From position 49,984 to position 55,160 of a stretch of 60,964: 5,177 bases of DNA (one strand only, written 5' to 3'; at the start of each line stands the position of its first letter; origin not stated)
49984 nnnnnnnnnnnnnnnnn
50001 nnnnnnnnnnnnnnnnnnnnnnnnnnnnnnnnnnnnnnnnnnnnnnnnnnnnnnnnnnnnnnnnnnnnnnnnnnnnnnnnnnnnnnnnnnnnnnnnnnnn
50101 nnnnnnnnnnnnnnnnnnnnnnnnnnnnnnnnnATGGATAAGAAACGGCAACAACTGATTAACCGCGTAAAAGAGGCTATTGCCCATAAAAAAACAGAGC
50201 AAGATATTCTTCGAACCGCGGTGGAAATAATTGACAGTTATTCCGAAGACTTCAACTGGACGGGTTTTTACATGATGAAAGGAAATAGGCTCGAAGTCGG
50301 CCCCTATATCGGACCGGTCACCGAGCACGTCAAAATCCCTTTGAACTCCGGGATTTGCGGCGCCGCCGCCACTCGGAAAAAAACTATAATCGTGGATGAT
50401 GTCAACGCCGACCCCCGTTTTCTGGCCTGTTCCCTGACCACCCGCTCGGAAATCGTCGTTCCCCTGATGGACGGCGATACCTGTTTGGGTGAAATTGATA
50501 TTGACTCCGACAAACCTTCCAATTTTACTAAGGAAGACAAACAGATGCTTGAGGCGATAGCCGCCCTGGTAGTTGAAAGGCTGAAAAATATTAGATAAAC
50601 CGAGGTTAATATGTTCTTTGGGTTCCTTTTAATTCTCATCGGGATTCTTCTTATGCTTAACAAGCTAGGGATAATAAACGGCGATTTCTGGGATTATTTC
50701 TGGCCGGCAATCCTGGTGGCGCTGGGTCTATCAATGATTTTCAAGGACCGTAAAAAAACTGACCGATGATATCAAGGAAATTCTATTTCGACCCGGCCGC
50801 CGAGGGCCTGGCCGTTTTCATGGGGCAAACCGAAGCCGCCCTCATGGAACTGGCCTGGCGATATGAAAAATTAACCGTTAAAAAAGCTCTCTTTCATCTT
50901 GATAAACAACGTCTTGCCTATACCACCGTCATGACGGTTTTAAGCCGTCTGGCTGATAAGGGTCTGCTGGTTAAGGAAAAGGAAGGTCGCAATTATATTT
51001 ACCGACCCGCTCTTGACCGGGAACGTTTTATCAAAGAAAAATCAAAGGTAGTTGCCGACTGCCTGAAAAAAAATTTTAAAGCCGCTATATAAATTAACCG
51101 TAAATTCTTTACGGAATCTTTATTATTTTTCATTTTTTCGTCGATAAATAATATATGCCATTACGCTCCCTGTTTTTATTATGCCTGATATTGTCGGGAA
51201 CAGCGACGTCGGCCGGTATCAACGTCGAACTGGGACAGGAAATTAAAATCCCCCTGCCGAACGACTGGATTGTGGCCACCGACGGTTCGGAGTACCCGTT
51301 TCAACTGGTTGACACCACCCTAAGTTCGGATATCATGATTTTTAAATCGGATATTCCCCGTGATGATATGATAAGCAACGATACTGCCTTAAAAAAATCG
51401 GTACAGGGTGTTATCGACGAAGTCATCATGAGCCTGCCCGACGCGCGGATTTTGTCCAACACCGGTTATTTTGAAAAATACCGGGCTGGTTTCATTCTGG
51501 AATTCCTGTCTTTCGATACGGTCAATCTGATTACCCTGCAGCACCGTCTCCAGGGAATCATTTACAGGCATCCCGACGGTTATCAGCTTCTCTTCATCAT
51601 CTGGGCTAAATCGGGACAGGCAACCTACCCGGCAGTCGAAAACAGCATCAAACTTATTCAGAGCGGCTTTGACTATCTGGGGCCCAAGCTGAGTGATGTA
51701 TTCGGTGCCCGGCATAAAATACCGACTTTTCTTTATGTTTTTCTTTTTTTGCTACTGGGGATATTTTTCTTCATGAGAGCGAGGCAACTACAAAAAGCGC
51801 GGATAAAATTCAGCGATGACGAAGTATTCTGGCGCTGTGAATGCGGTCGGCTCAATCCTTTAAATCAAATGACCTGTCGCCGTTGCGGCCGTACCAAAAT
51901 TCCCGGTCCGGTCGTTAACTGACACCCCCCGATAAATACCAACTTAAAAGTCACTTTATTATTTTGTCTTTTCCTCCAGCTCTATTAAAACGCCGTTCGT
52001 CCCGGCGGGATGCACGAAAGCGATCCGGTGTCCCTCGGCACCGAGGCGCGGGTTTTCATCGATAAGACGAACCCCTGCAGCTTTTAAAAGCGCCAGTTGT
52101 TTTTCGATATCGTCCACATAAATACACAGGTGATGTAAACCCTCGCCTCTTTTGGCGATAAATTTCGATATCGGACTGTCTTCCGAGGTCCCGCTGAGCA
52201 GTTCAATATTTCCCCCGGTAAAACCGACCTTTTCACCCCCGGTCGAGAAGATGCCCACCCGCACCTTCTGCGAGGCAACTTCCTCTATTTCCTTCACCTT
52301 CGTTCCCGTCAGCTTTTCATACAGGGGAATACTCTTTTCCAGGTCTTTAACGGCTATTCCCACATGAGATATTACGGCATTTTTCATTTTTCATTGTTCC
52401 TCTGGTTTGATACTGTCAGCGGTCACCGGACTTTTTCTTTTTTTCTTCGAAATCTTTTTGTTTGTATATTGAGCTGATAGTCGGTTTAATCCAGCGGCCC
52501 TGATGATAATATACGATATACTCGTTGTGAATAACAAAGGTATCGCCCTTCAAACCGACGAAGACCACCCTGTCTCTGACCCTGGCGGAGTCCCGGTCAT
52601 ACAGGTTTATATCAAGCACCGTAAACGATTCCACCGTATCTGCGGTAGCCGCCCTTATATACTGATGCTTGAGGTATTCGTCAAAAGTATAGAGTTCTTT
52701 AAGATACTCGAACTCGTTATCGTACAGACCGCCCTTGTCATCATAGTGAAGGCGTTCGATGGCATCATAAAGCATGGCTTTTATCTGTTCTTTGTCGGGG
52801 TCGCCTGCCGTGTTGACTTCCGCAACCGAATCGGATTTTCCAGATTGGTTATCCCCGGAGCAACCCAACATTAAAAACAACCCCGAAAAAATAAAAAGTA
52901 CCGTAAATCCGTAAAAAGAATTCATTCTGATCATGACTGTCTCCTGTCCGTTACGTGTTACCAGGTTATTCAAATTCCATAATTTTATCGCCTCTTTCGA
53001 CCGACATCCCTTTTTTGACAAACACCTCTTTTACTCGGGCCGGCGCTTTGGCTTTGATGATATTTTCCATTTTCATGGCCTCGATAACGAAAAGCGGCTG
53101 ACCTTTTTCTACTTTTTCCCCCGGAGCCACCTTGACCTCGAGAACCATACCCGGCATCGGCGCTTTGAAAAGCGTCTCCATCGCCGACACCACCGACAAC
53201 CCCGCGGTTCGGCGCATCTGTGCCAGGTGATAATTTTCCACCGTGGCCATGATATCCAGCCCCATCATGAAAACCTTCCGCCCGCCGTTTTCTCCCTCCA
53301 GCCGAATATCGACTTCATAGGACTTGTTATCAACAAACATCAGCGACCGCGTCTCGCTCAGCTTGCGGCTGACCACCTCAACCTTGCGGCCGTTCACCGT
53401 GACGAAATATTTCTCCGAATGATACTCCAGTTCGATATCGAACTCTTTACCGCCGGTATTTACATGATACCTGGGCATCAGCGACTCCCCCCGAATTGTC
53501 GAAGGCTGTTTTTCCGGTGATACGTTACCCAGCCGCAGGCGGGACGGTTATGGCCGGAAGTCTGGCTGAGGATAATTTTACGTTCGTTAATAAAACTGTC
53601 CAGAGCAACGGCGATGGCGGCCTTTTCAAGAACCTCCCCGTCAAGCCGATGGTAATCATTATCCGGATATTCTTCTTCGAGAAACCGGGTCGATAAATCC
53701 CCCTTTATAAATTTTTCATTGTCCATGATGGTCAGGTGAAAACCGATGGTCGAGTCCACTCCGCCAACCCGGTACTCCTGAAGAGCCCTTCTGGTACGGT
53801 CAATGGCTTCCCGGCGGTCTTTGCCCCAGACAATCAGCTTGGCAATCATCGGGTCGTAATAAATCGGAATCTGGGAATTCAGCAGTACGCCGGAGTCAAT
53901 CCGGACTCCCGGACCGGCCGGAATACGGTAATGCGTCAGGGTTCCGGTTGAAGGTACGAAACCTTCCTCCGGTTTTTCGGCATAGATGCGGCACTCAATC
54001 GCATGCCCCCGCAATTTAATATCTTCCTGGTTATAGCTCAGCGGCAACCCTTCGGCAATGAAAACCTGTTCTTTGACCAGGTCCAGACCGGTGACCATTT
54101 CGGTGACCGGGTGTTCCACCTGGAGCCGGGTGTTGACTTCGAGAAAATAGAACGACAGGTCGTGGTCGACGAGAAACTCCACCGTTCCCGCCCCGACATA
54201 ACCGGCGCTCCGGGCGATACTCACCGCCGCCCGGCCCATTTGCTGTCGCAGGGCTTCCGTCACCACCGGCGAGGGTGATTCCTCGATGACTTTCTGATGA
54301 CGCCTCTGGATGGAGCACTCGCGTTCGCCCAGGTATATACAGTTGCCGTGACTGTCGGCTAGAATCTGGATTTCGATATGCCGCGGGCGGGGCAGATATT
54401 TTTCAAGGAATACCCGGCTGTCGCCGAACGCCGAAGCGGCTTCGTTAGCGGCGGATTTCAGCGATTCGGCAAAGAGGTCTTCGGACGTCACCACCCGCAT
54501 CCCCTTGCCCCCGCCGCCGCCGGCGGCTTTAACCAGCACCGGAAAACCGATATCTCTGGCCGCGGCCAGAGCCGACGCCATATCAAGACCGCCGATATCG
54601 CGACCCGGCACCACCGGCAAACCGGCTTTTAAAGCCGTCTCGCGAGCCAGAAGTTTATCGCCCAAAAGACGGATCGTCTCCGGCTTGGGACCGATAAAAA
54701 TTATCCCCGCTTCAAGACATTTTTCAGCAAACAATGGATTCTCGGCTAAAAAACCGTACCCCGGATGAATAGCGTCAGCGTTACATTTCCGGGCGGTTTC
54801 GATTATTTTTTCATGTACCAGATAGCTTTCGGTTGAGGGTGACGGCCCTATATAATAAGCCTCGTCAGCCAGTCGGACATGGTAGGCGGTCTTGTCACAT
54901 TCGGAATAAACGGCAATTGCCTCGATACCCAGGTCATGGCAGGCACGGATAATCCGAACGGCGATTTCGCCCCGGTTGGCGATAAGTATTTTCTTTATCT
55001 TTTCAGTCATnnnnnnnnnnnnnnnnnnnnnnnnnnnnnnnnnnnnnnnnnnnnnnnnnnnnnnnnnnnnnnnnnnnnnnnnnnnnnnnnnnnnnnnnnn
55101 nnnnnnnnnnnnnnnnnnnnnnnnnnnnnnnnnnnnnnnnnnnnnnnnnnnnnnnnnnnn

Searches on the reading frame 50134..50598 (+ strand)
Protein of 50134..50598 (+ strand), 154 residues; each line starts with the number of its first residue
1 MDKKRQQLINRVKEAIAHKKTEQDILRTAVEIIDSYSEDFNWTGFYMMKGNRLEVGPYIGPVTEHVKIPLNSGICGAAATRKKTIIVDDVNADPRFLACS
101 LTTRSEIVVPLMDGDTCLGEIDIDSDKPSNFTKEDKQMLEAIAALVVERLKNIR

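Call 16: search_protein_families(library=pfam, proteins=[window:50134-50598:+], max_evalue=0.001)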
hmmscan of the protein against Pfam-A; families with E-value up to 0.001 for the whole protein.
window:50134-50598:+ (154 aa): 3 families
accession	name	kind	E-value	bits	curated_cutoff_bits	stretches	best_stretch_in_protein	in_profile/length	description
PF01590.32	GAF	-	2.5e-13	51.1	22.4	1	24-146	4-129/133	GAF domain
PF13185.12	GAF_2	-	1.7e-11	44.9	28.6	1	21-146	3-131/136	GAF domain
PF13492.12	GAF_3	-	0.00051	20.9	27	1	98-152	73-129/129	GAF domain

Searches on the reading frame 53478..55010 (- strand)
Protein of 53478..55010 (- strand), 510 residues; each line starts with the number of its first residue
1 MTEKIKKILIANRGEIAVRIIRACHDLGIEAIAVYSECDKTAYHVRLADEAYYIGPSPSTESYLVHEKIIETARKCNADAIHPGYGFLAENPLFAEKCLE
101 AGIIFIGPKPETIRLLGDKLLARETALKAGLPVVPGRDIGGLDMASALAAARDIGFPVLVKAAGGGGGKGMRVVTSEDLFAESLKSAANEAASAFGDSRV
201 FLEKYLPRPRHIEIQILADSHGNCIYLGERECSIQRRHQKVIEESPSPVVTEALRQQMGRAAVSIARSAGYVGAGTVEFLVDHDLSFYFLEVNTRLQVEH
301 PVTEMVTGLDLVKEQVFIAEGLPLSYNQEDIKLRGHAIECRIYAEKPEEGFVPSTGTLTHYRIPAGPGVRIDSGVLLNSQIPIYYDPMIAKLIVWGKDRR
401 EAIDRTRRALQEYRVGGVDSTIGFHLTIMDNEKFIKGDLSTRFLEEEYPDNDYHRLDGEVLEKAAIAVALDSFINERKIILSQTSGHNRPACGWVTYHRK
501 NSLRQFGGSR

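Call 16: search_protein_families(library=pfam, proteins=[window:53478-55010:-], max_evalue=0.001)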
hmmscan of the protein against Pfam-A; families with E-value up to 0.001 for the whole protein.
window:53478-55010:- (510 aa): 5 families
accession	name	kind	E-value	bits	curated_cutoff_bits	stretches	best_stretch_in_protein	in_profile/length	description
PF02786.22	CPSase_L_D2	-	6.1e-78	261.6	19.8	1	118-325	1-209/211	Carbamoyl-phosphate synthase L chain, ATP binding domain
PF00289.28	Biotin_carb_N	-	1.7e-46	157.7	25.5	1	5-113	2-110/110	Biotin carboxylase, N-terminal domain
PF02785.25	Biotin_carb_C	-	1.1e-40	138.5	32.4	1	339-446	1-108/108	Biotin carboxylase C-terminal domain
PF07478.18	Dala_Dala_lig_C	-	1.4e-09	38.2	24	1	149-294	30-174/204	D-ala D-ala ligase C-terminus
PF02222.28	ATP-grasp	-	2e-07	31.3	27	1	146-295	21-162/179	ATP-grasp domain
